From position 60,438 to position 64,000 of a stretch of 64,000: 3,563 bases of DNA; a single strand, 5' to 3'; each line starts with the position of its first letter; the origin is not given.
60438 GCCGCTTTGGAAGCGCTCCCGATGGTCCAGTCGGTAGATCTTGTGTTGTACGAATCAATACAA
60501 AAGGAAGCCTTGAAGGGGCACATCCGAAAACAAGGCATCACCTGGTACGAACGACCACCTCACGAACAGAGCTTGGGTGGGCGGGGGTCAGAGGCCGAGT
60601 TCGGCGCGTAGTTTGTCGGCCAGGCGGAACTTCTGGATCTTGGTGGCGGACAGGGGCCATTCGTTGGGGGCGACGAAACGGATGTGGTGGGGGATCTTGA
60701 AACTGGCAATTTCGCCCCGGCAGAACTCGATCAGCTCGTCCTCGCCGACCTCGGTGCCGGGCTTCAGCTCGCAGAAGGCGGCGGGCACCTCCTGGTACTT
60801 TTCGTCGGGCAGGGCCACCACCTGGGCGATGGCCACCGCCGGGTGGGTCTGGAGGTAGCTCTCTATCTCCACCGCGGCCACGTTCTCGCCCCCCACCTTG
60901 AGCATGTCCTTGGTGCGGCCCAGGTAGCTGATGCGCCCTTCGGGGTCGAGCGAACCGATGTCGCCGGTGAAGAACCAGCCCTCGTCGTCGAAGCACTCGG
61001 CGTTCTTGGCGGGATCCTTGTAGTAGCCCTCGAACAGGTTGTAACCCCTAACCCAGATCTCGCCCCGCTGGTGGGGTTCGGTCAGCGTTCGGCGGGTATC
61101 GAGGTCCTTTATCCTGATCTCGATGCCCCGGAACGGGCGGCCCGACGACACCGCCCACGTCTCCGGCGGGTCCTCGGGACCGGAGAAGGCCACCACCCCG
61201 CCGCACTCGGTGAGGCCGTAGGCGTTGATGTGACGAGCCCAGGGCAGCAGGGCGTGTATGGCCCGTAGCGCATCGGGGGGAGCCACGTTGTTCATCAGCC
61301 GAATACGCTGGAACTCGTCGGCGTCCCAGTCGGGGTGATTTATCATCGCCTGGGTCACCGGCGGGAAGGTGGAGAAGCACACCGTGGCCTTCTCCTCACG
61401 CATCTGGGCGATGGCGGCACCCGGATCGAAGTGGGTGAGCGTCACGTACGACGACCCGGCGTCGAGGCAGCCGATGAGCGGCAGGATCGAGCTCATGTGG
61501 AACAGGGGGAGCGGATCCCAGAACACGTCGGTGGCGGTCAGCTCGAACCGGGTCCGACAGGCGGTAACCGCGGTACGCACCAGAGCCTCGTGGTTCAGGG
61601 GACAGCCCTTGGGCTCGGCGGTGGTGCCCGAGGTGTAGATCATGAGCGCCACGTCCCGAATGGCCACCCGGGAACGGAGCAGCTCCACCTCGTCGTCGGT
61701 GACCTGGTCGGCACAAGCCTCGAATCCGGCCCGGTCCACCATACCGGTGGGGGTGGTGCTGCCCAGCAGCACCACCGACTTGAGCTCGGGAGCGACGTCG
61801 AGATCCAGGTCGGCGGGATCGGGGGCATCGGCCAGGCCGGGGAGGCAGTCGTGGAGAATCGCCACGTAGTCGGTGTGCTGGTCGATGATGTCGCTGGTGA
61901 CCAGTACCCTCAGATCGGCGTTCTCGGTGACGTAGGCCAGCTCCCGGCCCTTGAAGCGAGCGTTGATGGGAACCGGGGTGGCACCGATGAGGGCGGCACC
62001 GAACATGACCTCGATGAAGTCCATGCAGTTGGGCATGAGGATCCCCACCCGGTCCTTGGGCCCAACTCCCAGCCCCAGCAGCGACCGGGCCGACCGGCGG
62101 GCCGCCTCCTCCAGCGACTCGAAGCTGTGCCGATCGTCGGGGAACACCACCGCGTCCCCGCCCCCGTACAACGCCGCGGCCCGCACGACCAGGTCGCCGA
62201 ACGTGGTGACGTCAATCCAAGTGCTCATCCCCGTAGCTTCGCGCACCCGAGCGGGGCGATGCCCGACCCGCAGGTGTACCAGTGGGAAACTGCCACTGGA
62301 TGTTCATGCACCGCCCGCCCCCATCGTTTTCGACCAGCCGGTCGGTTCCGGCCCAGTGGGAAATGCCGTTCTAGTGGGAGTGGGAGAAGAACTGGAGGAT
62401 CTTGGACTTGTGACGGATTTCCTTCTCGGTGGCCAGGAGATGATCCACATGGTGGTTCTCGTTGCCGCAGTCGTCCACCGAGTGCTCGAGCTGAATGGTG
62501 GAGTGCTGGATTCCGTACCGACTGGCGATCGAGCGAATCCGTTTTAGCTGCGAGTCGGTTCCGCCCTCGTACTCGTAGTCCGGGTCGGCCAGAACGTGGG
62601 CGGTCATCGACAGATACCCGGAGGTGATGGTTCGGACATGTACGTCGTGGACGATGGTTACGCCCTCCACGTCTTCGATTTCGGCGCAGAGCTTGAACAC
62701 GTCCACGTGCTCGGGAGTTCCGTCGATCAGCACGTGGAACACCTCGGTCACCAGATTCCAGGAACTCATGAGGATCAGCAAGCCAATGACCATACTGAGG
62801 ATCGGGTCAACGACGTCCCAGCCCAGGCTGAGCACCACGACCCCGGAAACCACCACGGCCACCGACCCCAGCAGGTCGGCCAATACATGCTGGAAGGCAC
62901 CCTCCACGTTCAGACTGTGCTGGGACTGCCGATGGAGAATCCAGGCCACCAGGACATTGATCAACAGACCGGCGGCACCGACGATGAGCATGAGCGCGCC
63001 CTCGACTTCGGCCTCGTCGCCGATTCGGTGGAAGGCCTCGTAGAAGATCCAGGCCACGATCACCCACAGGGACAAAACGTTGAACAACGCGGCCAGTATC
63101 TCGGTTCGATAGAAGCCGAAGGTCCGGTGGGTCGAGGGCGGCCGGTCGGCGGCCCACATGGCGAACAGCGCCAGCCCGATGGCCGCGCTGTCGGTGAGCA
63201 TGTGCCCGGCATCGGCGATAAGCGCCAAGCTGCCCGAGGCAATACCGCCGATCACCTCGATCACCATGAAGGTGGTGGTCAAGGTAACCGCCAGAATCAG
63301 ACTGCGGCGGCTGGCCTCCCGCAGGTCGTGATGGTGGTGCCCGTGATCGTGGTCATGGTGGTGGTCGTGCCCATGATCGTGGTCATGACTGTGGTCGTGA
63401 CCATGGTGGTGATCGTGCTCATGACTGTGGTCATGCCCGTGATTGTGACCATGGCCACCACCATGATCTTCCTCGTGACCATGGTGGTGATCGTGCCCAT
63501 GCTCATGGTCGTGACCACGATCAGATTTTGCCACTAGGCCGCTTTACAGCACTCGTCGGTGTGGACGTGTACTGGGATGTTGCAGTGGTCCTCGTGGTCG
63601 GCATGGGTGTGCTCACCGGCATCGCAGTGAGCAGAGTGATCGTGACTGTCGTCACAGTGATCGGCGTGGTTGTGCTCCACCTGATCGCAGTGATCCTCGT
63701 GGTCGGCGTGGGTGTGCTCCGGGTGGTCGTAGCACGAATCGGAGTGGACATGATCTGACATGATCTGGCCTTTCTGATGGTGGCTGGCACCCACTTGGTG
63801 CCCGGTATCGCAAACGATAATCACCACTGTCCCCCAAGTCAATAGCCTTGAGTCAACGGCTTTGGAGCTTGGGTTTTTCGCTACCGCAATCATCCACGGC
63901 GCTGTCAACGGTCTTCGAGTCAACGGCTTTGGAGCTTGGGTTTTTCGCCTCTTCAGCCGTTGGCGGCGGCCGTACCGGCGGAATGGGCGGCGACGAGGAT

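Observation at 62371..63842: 75-aa His/Cys/Asp-rich mini-protein translationally coupled to a His-tailed CDF exporter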

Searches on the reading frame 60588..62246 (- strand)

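Call 75: search_protein_families(library=pfam, proteins=[window:60588-62246:-], max_evalue=0.001)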
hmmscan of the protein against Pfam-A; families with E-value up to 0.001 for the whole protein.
window:60588-62246:- (552 aa): 2 families
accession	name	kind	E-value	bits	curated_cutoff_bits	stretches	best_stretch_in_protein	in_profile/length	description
PF00501.34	AMP-binding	-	2.6e-72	244.2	29.9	1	23-409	4-384/384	AMP-binding enzyme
PF13193.12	AMP-binding_C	-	1e-13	52.5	24.5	1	460-526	1-67/76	AMP-binding enzyme C-terminal domain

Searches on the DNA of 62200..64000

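Call 66: search_rna_families(source=window, start=62200, end=64000, threshold=evalue, max_evalue=1)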
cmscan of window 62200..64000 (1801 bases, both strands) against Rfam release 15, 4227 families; matches with E-value up to 1: 9.
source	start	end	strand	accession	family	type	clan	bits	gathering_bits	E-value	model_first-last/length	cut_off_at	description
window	63353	63466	+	RF03173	mir-4504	Gene; miRNA;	-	33.6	104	0.00014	1-92/92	no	mir-4504 microRNA precursor family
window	63429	63516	-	RF01920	mir-764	Gene; miRNA;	-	29.9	82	0.001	1-85/85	no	mir-764 microRNA precursor family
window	63358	63461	+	RF04116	MIR9672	Gene; miRNA;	-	28.1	74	0.011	1-120/120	no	MIR9672 microRNA precursor family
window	63359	63460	+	RF03461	MIR842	Gene; miRNA;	-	27.5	85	0.0098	1-127/127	no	MIR842 microRNA precursor family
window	63333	63401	+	RF03216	mir-BART10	Gene; miRNA;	-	23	70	0.77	1-80/80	no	mir-BART10 microRNA precursor family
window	63410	63526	-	RF02647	Cis52_sRNA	Gene; sRNA;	-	22.5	56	0.11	1-179/179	no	Ruegeria cis52 sRNA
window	63351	63466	+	RF01809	symR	Gene; antitoxin;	-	20.6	61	0.61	1-77/77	no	SymR antitoxin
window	63432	63513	-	RF03297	MIR1033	Gene; miRNA;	-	19.8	70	0.92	1-82/82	no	MIR1033 microRNA precursor family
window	63369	63459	+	RF01059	mir-598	Gene; miRNA;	-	19.1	69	0.97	1-80/80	no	mir-598 microRNA precursor family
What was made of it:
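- On NiCo (czcD) riboswitch-controlled CDF: Only sub-threshold spurious miRNA-type hits inside the His-codon repeats (call 66).
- No NiCo (czcD) riboswitch is present (call 66).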

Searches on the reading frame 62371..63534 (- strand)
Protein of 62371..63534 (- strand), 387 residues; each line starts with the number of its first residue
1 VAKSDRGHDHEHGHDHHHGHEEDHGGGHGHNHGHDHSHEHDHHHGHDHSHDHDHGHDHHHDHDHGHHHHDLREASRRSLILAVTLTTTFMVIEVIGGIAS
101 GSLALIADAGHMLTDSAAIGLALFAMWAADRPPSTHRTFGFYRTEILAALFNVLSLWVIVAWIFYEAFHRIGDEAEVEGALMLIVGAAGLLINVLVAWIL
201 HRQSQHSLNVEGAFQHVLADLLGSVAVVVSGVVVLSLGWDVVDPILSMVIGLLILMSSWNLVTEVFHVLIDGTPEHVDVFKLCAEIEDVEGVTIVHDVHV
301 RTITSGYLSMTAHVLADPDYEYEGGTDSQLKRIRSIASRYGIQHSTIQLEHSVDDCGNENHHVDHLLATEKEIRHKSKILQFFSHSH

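Call 3: search_protein_families(library=pfam, proteins=[window:62371-63534:-], max_evalue=1)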
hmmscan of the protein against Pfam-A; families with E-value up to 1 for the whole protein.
window:62371-63534:- (387 aa): 2 families
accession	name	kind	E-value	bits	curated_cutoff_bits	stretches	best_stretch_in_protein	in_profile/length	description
PF01545.26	Cation_efflux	-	4.9e-44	150.9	26.6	1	79-269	1-197/198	Cation efflux family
PF02535.28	Zip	-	0.0034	17.1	35.1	1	9-112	102-207/323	ZIP Zinc transporter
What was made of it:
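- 62371..63534 (-): CDF (cation diffusion facilitator) exporter, 387 aa, of ZitB/CzcD/ZnT type with the HD-HD transport site. Pfam PF01545 E = 4.9e-44 (call 3).
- On Cation diffusion facilitator (the pump): PF01545 scores 150.9 bits (cutoff 26.6; call 3).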

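Call 4: search_protein_families(library=ncbifam, proteins=[window:62371-63534:-], max_evalue=1)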
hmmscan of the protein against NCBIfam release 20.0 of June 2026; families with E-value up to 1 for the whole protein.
window:62371-63534:- (387 aa): 11 families
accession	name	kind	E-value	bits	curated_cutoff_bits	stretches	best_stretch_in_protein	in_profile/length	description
TIGR01297.1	CDF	superfamily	1.1e-82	277.5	82.35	1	76-352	2-283/285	cation diffusion facilitator family transporter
NF002923.0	PRK03557.1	equivalog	4.4e-77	259.4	408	1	60-367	3-305/313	CDF family zinc transporter ZitB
NF033827.1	CDF_efflux_DmeF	equivalog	1.3e-29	103.6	250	2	74-206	13-146/309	CDF family Co(II)/Ni(II) efflux transporter DmeF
NF052621.1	MngEfTpMntE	equivalog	2.9e-18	66.3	500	1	81-310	8-239/293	manganese efflux transporter MntE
NF052602.1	Zn_efflux_Cdf31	equivalog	9.6e-16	58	460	1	70-317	1-256/299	CDF family zinc efflux transporter Cdf31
NF033615.1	CDF_MamM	equivalog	2e-14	53.5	350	1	81-323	14-259/290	magnetosome biogenesis CDF transporter MamM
NF033616.1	CDF_MamB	equivalog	5.8e-14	52.2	350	1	78-303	8-235/284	magnetosome biogenesis CDF transporter MamB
NF050169.1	CatEfflxFieF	equivalog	9e-13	48.1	420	1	82-302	11-233/282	cation efflux pump FieF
NF007064.0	PRK09509.1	equivalog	4e-12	45.7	447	1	78-302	12-238/300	CDF family cation-efflux transporter FieF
NF040994.1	MamV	equivalog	2.7e-09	36.6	500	1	82-303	17-239/319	CDF transporter MamV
NF047463.1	CllEntPrLepto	equivalog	0.033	13.6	400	1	247-312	6-69/250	mammalian cell entry protein Mce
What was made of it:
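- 62371..63534 (-): TIGR01297 scores 277.5 bits against a cutoff of 82 (call 4). The ZitB equivalog scores 259, below its cutoff of 408 (call 4).
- On Cation diffusion facilitator (the pump): TIGR01297 scores 277.5 bits (cutoff 82.35; call 4).
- On ZitB equivalog (NF002923): 259.4 bits against a cutoff of 408 (call 4).
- On DmeF Co/Ni CDF (NF033827): 103.6 bits against a cutoff of 250 (call 4).
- On Bacterial metallothionein SmtA/BmtA: No Pfam or NCBIfam family at E <= 1 (calls 3, 4).
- Closest known: ZitB/CzcD. Different: It scores below the ZitB equivalog cutoff (259 against 408; call 4).
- ZitB is the best NCBIfam equivalog, at 259 bits against 104 for DmeF (call 4). The DmeF (Co/Ni) model scores only 104 bits against 259 for ZitB (call 4).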

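Call 8: find_encoding_contigs(protein=window:62371-63534:-, flank=10000, max_places=6)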
Protein window:62371-63534:- (387 aa): no gene with exactly this product is on record in the collection.

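Call 11: find_related_loci(query=window:62371-63534:-, collection=genome_contigs, flank=5000)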
Query window:62371-63534:- (387 aa) in genome_contigs; peptide patterns used: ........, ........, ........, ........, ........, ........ (x = any residue, [..] = any of these).
600 stretches matched a pattern (row limit reached: there are more); 179 encode a relative of the query (tblastn E <= 1e-3); the best 80 are kept; 80 distinct loci.
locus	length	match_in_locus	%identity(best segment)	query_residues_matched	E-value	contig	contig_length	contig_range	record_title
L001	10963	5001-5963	78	66-387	1e-156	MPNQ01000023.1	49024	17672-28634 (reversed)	MAG: marine group bacterium Sva0996 bin134 NODE_1224_length_49024_cov_19.4361_ID_2447, whole genome shotgun sequence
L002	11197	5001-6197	53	2-372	6e-124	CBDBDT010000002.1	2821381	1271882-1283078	MAG: Dehalococcoidia bacterium isolate a89fab70-b9e1-494d-bd9e-b94e8a784799 genome assembly, contig: contig_2, whole gen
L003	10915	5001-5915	62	59-366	3e-119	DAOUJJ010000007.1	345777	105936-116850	MAG TPA_asm: Dehalococcoidia bacterium isolate S32_260 k113_4398169, whole genome shotgun sequence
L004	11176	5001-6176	51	11-379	3e-119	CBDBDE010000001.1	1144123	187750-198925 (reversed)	MAG: Dehalococcoidia bacterium isolate 507f7452-7ab4-464d-beb7-7b563f49c2fc genome assembly, contig: contig_1, whole gen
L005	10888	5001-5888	63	71-366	2e-118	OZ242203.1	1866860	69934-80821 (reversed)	MAG: Dehalococcoidia bacterium isolate 46b4cb23-0772-48d0-a046-138772aa9ab4 genome assembly, chromosome: 1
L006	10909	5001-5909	62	71-373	1e-116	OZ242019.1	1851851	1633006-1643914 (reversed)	MAG: Dehalococcoidia bacterium isolate 6a8eb34f-a5cb-4fb7-8aaa-94d649b5f1d6 genome assembly, chromosome: 1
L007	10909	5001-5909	59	71-373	7e-113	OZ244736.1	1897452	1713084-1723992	MAG: Dehalococcoidia bacterium isolate 0c2fdd25-49b8-4d48-8c84-d33287bfe51c genome assembly, chromosome: 1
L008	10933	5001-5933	61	70-378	2e-108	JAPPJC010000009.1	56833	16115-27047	MAG: Acidimicrobiaceae bacterium isolate RHO2_bin_38 NODE_913_length_56833_cov_8.323946, whole genome shotgun sequence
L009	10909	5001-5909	60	69-371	3e-105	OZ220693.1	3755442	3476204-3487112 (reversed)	MAG: Dehalococcoidia bacterium isolate bb874fd2-ee0c-4288-94b4-44cbacb43f92 genome assembly, chromosome: 1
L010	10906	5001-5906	60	70-371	1e-110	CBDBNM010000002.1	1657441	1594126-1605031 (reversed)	MAG: Dehalococcoidia bacterium isolate c1b9121c-b6f9-408d-bdb8-3c357fa74dc1 genome assembly, contig: contig_2, whole gen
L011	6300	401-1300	58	67-366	2e-104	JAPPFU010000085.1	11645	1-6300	MAG: Chloroflexota bacterium isolate RHO1_bin_38 NODE_7490_length_11645_cov_3.620708, whole genome shotgun sequence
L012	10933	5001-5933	57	56-368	4e-103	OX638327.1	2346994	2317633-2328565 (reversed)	MAG: uncultured Nitrospirales bacterium isolate 43449e9d-e2e7-4773-83f5-231d95b9b6b0 genome assembly, chromosome: 1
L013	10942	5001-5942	56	71-372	8e-102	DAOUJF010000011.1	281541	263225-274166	MAG TPA_asm: Dehalococcoidia bacterium isolate S32_247 k113_160870, whole genome shotgun sequence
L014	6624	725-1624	56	70-371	1e-100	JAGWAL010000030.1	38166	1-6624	MAG: Acidimicrobiia bacterium isolate 277c_6 scaffold_5018, whole genome shotgun sequence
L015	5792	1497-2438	55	71-372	6e-101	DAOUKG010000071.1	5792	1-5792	MAG TPA_asm: Dehalococcoidia bacterium isolate S5_317 k113_350925, whole genome shotgun sequence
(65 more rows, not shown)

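Call 40: search_solved_structures(query=window:62371-63534:-, show_alignments=1)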
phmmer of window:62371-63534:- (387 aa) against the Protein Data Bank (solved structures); distinct sequences matched with E-value up to 0.001: 23.
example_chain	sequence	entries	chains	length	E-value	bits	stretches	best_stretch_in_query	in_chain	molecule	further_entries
6xpe_B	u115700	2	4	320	7.7e-41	143.7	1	79-355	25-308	Zinc transporter 8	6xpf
7y5g_B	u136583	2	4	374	4.5e-40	141.2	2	43-219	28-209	Zinc transporter 8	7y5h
6xpd_B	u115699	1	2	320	1.5e-39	139.5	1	79-355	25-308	Zinc transporter 8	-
8xn1_A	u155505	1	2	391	8e-38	133.8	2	74-213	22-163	Probable proton-coupled zinc antiporter SLC30A3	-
9jj3_B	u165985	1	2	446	1.4e-37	133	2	77-206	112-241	Probable proton-coupled zinc antiporter SLC30A4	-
9jj1_A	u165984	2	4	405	1.8e-37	132.6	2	74-213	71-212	Probable proton-coupled zinc antiporter SLC30A3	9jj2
9kvx_B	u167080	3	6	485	1.8e-32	116.2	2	203-351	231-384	Calcium/manganese antiporter SLC30A10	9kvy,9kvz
8zb0_A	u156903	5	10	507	6.6e-25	91.3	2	76-206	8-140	Proton-coupled zinc antiporter SLC30A1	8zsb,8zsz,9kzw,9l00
8xm6_B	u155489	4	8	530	8.4e-25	90.9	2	76-206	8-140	Proton-coupled zinc antiporter SLC30A1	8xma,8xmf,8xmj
8j2g_A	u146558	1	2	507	1.7e-23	86.6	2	76-206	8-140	Proton-coupled zinc antiporter SLC30A1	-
8j7t_A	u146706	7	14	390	1.1e-21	80.6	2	210-322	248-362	Zinc transporter 7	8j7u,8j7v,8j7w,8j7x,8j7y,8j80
6vd8_A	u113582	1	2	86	3.3e-10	42.9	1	271-352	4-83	Probable cation efflux system protein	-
8f6j_B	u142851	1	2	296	2.8e-06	29.9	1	73-301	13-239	Cadmium and zinc efflux pump FieF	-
8f6k_A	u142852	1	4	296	3e-06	29.8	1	73-301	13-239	Cadmium and zinc efflux pump FieF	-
2qfi_A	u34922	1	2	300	3.3e-06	29.7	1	77-301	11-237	Ferrous-iron efflux pump fieF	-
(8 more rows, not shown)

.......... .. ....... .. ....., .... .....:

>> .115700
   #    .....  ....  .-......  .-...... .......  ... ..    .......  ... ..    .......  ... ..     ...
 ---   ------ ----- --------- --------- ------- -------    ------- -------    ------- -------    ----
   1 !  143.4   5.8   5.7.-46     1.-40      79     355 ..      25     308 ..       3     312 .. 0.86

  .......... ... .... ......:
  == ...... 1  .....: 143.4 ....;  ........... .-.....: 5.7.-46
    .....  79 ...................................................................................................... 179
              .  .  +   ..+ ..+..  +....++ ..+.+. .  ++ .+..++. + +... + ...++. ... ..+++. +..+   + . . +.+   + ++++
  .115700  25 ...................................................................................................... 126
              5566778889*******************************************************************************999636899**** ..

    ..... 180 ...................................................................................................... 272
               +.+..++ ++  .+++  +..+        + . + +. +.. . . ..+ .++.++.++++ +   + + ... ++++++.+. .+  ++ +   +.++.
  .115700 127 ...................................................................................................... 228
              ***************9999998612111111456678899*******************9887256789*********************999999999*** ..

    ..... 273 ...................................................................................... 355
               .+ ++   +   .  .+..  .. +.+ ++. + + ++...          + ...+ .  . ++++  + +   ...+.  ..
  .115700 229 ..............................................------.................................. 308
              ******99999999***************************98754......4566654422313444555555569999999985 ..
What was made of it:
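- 62371..63534 (-): Best PDB match is ZnT8 6xpe, E = 7.7e-41, with the TM2 H..D and TM5 H..D aligned (call 40).
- On Cation diffusion facilitator, Zn-type (ZitB/CzcD/ZnT): In the alignment to ZnT8 6xpe, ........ aligns with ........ and FQHVLAD with FVHALGD (call 40).
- Closest known: ZitB/CzcD. Same: The pump shares the CDF fold, the HD-HD site and a cytoplasmic C-terminal domain (calls 3, 4, 40).
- HD-HD site and ZnT8 as best solved relative (call 40).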
